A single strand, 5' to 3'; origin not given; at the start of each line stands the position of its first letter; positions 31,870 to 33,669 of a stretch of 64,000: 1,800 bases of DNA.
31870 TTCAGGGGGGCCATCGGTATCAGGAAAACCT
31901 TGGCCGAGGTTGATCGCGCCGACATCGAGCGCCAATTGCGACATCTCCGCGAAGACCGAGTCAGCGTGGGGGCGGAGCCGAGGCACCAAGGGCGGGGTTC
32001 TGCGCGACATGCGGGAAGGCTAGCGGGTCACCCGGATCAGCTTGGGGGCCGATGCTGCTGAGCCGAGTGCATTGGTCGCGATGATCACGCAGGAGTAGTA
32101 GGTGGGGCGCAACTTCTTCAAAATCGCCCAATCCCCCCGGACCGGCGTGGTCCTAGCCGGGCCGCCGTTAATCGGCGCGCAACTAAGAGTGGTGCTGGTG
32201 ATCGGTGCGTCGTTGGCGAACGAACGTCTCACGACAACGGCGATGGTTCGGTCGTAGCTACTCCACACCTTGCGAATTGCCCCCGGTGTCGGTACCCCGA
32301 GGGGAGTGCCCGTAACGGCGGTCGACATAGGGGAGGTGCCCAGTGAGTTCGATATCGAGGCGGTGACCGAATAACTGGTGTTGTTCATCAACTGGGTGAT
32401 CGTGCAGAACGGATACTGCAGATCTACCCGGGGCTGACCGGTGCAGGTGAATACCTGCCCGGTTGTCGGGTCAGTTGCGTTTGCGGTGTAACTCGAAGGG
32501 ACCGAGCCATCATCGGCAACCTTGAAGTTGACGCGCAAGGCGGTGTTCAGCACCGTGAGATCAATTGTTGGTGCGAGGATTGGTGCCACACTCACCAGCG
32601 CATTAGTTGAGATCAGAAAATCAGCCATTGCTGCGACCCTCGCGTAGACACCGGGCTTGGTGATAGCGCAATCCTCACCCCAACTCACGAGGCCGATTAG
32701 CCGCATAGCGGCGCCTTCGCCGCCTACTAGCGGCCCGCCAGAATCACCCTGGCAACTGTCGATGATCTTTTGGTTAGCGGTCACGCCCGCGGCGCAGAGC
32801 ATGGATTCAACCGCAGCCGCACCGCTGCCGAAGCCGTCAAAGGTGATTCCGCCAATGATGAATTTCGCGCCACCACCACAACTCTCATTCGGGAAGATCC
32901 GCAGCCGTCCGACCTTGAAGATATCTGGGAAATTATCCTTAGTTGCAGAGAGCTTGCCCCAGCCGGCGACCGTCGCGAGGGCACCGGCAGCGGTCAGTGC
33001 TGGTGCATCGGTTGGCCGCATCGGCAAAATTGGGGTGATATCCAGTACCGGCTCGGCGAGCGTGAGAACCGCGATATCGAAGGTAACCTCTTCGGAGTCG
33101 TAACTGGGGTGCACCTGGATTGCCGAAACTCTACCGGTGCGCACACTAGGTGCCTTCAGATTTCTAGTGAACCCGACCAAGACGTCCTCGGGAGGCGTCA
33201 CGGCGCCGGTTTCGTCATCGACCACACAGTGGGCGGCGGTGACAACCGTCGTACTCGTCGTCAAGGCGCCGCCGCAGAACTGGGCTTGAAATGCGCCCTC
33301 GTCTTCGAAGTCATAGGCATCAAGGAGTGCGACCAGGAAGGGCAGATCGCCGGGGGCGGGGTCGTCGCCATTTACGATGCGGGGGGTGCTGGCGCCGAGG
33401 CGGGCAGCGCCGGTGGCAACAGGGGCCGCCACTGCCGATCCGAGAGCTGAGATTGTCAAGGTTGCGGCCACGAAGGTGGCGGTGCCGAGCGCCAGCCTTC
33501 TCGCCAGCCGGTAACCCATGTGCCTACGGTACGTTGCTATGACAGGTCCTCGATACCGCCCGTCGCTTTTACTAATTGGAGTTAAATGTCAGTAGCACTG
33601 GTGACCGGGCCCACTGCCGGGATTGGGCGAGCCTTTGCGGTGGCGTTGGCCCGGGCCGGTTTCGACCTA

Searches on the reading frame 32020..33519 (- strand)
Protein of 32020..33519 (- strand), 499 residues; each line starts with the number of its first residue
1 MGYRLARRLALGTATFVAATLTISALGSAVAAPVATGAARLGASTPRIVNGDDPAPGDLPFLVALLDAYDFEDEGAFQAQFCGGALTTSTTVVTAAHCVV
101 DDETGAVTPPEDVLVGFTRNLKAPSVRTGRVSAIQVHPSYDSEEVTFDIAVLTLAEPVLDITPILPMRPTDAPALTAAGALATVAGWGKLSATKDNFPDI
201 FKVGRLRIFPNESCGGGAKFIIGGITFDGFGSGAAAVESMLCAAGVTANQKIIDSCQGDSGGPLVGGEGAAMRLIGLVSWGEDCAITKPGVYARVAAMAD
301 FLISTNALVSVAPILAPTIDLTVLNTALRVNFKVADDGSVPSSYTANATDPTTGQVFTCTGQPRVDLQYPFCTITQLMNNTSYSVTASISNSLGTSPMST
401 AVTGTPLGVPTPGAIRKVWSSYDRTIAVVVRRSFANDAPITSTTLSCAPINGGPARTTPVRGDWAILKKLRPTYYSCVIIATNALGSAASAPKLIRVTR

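Call 53: search_protein_families(library=pfam, proteins=[window:32020-33519:-], max_evalue=0.001)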
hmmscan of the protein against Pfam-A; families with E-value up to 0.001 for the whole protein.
window:32020-33519:- (499 aa): 1 family
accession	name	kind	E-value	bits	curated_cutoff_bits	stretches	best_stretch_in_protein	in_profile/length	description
PF00089.32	Trypsin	-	9.4e-38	130.7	20.6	1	48-301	1-219/220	Trypsin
